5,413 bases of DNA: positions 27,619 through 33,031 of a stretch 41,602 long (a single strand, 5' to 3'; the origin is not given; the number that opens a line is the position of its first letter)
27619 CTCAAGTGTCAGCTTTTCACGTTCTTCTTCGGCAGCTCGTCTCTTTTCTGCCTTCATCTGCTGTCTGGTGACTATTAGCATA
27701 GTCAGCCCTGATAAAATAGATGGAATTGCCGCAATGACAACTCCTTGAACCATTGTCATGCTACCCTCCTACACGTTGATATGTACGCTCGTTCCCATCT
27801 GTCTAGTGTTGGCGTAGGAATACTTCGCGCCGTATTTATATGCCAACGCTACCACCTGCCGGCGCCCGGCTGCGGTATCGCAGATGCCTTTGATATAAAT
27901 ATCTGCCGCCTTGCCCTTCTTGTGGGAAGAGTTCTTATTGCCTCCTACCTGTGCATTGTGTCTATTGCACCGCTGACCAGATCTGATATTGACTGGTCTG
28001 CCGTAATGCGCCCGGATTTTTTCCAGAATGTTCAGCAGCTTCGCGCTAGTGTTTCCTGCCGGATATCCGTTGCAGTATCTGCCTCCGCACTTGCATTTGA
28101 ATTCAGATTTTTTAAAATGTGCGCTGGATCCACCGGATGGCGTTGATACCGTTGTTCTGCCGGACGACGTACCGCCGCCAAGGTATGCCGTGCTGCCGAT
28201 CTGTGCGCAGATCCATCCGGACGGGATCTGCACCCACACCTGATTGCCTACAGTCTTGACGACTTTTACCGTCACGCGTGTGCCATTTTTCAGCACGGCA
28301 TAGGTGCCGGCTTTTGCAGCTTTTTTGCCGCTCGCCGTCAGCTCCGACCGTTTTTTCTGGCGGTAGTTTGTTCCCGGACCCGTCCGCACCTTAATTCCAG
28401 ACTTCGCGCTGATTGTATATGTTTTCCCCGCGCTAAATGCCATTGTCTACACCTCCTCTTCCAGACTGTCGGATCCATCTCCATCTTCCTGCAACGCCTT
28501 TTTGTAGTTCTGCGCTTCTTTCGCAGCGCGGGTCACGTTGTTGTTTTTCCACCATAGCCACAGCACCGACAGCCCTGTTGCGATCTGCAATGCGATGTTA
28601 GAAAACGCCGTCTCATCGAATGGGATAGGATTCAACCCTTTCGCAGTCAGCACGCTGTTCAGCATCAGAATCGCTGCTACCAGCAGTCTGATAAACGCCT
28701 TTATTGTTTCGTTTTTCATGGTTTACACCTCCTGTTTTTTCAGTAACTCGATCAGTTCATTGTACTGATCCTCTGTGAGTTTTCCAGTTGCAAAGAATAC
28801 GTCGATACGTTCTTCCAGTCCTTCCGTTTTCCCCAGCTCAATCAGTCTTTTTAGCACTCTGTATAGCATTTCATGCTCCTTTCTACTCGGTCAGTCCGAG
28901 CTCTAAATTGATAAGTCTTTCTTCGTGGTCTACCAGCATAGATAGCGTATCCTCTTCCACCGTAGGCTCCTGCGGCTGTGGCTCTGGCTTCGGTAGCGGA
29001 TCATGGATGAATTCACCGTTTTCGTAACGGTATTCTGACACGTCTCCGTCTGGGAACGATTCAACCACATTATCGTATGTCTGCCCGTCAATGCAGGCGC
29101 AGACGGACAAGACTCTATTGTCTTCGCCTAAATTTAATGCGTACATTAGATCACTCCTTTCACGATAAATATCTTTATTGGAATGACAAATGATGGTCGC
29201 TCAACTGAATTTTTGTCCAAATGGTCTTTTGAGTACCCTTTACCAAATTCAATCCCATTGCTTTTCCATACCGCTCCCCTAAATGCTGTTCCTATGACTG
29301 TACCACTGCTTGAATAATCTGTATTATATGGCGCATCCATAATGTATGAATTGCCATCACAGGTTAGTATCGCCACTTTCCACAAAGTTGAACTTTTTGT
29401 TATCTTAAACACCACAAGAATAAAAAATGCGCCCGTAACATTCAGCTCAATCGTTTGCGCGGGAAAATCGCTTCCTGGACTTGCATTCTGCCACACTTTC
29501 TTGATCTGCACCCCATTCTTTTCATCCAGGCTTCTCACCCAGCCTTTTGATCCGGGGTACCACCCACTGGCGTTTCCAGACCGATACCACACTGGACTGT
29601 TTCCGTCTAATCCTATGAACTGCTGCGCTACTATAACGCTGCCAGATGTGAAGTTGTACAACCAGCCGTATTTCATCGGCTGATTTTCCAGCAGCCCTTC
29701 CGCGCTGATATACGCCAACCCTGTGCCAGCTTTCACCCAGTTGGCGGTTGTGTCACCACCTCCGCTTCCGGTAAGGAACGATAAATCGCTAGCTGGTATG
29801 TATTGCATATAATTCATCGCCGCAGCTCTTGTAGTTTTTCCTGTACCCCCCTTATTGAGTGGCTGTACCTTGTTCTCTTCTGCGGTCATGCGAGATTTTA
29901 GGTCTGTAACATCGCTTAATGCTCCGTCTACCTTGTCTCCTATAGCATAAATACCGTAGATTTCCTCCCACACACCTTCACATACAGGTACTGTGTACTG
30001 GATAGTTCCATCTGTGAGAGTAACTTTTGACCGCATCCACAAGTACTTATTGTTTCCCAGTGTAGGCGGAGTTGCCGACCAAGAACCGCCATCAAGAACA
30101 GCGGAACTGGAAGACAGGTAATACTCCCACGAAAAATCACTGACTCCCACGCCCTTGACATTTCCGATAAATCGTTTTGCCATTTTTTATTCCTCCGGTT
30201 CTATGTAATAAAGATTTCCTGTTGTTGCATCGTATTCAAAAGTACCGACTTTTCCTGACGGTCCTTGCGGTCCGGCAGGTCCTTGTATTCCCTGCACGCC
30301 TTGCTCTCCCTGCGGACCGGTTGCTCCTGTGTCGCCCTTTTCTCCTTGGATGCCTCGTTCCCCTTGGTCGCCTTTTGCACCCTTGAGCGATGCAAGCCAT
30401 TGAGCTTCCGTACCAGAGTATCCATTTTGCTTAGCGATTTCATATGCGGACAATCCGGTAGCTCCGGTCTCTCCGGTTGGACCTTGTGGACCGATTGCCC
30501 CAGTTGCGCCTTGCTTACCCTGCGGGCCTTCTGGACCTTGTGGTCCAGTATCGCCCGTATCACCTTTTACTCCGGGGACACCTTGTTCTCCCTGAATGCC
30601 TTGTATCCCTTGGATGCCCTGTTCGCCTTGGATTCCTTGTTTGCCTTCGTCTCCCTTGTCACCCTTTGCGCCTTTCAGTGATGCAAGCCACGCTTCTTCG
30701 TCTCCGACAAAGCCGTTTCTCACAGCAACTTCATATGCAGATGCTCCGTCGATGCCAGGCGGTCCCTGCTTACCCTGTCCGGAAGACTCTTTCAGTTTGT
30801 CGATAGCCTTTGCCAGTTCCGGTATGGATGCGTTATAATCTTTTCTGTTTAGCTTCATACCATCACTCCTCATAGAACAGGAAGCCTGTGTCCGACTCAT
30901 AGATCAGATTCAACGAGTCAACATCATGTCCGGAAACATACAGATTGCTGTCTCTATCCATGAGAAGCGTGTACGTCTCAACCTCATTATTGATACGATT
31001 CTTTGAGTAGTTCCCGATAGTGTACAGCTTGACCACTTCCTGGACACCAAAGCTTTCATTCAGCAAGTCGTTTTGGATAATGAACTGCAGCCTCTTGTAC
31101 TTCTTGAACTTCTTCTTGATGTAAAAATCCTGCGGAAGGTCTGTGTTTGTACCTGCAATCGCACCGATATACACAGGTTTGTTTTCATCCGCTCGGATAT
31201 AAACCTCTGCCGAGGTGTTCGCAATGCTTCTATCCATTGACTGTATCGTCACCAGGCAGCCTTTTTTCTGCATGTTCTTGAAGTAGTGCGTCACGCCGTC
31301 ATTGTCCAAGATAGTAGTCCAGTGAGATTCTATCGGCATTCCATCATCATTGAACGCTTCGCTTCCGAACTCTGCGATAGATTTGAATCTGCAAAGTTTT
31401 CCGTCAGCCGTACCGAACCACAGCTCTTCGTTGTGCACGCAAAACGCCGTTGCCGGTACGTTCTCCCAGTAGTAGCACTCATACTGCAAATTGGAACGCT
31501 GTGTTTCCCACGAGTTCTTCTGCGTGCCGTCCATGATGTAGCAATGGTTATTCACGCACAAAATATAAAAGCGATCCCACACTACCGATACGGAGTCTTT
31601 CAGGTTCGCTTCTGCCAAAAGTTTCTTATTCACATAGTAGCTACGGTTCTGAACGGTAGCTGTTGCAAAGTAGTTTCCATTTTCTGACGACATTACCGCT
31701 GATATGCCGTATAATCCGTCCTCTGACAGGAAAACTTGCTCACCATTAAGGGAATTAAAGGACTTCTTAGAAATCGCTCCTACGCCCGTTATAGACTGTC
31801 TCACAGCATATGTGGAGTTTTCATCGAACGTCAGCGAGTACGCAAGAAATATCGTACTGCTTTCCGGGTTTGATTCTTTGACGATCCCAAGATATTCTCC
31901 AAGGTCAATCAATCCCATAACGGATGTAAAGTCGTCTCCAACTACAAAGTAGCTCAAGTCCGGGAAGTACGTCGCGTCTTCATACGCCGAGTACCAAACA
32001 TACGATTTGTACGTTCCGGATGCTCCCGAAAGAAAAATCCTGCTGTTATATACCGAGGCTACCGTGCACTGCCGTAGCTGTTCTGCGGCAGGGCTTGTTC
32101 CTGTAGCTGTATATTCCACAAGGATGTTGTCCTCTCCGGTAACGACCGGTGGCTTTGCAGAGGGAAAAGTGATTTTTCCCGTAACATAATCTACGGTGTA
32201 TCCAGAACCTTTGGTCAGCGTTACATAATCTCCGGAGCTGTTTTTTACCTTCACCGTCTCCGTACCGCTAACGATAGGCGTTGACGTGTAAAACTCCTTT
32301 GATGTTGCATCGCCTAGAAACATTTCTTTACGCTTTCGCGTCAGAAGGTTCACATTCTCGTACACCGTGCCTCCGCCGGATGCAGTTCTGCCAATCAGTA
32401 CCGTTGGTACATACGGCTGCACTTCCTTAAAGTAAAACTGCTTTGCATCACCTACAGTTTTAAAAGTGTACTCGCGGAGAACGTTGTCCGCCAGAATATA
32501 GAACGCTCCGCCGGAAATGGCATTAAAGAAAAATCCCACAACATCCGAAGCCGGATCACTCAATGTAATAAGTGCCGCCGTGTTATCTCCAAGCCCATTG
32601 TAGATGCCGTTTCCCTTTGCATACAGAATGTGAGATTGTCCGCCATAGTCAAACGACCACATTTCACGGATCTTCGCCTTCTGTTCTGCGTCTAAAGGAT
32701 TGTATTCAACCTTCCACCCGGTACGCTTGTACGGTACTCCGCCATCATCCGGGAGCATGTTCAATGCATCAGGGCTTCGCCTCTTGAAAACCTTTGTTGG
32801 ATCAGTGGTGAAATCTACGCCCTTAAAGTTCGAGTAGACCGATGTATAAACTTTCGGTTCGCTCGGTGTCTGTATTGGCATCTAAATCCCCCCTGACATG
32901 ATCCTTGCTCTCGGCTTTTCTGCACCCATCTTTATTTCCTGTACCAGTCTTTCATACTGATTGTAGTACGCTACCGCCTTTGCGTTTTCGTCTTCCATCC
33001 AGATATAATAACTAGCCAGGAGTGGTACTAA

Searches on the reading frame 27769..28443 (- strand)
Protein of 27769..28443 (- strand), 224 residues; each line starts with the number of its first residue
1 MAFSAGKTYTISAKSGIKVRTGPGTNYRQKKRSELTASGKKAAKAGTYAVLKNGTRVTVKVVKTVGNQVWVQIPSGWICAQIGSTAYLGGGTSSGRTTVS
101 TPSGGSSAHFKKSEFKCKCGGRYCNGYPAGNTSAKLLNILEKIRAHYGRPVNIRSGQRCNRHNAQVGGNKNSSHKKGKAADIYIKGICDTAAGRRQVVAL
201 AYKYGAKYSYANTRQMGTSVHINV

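Call 7: search_protein_families(library=phrogs, proteins=[window:27769-28443:-], max_evalue=0.001)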
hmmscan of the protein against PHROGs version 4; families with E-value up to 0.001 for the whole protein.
window:27769-28443:- (224 aa): 3 families
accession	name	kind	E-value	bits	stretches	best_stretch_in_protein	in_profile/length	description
phrog_894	-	lysis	4.1e-26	92.9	1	107-189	47-127/389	endolysin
phrog_17373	-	other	3.2e-05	24.7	1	129-183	34-88/224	peptidase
phrog_28234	-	lysis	0.00012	22.3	1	113-187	251-329/372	endolysin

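Call 79: search_protein_families(library=pfam, proteins=[window:27769-28443:-], max_evalue=0.01)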
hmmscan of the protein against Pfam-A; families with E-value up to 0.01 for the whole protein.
window:27769-28443:- (224 aa): 2 families
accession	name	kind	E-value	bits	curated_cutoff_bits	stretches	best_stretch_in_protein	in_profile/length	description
PF08291.16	Peptidase_M15_3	-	7.3e-18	65.1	23.2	1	108-187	1-79/108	Peptidase M15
PF08239.17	SH3_3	-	0.0012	19.4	27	0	49-78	17-48/54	Bacterial SH3 domain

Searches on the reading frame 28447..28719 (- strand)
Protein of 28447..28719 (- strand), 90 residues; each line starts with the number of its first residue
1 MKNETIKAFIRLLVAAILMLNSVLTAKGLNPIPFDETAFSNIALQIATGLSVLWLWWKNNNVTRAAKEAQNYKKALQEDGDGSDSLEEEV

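Call 79: search_protein_families(library=pfam, proteins=[window:28447-28719:-], max_evalue=0.01)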
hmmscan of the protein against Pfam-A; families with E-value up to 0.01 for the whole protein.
window:28447-28719:- (90 aa): 1 family
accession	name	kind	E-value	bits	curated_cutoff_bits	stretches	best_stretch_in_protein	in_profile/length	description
PF04688.18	Holin_SPP1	-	1e-17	64.5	27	1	8-74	6-72/74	SPP1 phage holin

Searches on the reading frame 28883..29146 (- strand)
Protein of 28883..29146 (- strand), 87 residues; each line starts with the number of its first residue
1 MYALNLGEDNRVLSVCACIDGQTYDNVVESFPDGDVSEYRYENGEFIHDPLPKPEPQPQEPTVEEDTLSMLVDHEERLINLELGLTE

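Call 79: search_protein_families(library=pfam, proteins=[window:28883-29146:-], max_evalue=0.01)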
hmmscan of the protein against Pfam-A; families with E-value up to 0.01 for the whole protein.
window:28883-29146:- (87 aa): 1 family
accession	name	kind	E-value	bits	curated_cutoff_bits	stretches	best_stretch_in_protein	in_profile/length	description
PF03210.18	Paramyx_P_V_C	-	0.004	17.6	25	1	27-62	65-99/154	Paramyxovirus P/V phosphoprotein C-terminal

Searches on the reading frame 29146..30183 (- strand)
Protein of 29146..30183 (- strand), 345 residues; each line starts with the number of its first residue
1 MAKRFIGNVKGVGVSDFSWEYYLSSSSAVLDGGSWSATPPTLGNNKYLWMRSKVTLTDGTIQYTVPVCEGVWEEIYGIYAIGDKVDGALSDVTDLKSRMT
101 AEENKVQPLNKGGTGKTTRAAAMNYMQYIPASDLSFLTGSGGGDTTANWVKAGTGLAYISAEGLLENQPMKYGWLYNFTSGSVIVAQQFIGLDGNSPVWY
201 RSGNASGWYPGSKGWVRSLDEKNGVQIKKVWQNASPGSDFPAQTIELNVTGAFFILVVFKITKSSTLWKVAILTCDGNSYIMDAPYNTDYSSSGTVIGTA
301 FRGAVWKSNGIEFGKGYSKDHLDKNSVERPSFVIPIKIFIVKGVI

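Call 7: search_protein_families(library=phrogs, proteins=[window:29146-30183:-], max_evalue=0.001)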
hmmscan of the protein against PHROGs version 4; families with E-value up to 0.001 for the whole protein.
window:29146-30183:- (345 aa): 4 families
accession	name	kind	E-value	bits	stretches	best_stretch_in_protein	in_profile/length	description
phrog_15074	-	unknown function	9e-10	37.5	1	10-169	1366-1519/1773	-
phrog_38044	-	unknown function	1.7e-09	36.2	1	9-83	2926-3001/3576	-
phrog_2189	-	tail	4e-05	22.7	1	10-137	512-636/971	tail protein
phrog_30133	-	head and packaging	0.00025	20.6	1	8-63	166-221/621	virion structural protein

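Call 79: search_protein_families(library=pfam, proteins=[window:29146-30183:-], max_evalue=0.01)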
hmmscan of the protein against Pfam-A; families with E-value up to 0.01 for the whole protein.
window:29146-30183:- (345 aa): 0 families

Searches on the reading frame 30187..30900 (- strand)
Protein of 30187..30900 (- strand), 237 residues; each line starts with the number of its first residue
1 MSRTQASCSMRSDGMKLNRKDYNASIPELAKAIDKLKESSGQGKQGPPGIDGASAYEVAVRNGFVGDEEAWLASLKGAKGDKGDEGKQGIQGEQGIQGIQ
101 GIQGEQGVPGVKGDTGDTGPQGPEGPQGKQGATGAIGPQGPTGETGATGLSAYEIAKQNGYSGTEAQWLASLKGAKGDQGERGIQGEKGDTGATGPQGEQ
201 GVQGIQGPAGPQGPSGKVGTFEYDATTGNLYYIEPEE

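Call 7: search_protein_families(library=phrogs, proteins=[window:30187-30900:-], max_evalue=0.001)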
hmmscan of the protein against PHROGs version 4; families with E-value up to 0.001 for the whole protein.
window:30187-30900:- (237 aa): 56 families (the best 25 are shown)
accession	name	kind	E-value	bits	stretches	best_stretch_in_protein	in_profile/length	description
phrog_6320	-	tail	9.7e-40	138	1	34-220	74-213/745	tail fiber protein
phrog_819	-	tail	2.3e-31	109.9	1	42-217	501-676/1024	tail protein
phrog_13286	-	tail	4.6e-29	102.3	2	31-107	49-125/662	tail protein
phrog_14726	-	tail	8.1e-28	98.4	2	50-146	122-216/537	tail fiber protein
phrog_19976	-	tail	1.9e-27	97.4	2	40-100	97-157/256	tail assembly protein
phrog_5073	-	tail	2.6e-26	93.8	2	73-149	257-333/519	tail fiber protein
phrog_25979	-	unknown function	4.8e-26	92.6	2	128-195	159-226/521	-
phrog_3904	-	tail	2.3e-24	86.8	2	22-144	168-289/1086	tail fiber protein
phrog_1806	-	tail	9.5e-24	85.1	2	109-220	108-219/276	collagen like minor tail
phrog_15437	-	tail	3.1e-21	76.6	2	41-101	281-341/656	tail fiber protein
phrog_366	-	tail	4.1e-19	70.4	2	35-149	256-372/474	tail fiber protein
phrog_8745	-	tail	4.9e-19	68.2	2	42-151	1382-1478/1803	tail fiber protein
phrog_26303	-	unknown function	7.9e-19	69.4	2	149-220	11-84/114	-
phrog_26246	-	tail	2.7e-18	67.2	2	38-160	78-193/329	tail protein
phrog_25888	-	unknown function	3.4e-18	67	2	140-231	206-290/325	-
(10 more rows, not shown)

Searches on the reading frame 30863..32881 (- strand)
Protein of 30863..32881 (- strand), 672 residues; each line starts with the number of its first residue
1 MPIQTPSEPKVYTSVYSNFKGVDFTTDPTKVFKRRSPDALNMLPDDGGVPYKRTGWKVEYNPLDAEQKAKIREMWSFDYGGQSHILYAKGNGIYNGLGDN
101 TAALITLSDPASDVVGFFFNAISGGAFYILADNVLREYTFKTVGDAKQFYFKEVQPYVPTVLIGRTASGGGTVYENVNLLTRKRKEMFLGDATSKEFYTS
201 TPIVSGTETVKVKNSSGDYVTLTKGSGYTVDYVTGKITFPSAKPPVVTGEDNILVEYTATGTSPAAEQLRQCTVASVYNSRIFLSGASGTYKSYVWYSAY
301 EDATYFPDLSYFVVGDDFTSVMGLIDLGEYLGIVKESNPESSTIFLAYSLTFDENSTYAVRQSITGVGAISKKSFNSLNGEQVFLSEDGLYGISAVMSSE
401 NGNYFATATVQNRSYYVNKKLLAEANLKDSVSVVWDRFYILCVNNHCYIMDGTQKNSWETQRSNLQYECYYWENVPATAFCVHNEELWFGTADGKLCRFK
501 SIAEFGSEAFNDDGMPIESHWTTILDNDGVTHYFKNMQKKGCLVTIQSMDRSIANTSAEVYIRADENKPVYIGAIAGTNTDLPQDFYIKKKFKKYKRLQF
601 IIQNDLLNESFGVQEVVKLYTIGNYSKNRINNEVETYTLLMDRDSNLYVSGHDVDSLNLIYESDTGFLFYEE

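Call 7: search_protein_families(library=phrogs, proteins=[window:30863-32881:-], max_evalue=0.001)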
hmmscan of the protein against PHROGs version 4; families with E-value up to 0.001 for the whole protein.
window:30863-32881:- (672 aa): 2 families
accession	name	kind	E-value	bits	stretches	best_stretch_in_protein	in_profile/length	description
phrog_3287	-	head and packaging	8.8e-27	95.1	1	15-498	7-391/524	virion structural protein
phrog_5107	-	lysis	3.1e-05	23.6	1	354-529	257-422/533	amidase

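Call 79: search_protein_families(library=pfam, proteins=[window:30863-32881:-], max_evalue=0.01)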
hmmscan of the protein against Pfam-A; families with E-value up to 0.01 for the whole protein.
window:30863-32881:- (672 aa): 0 families
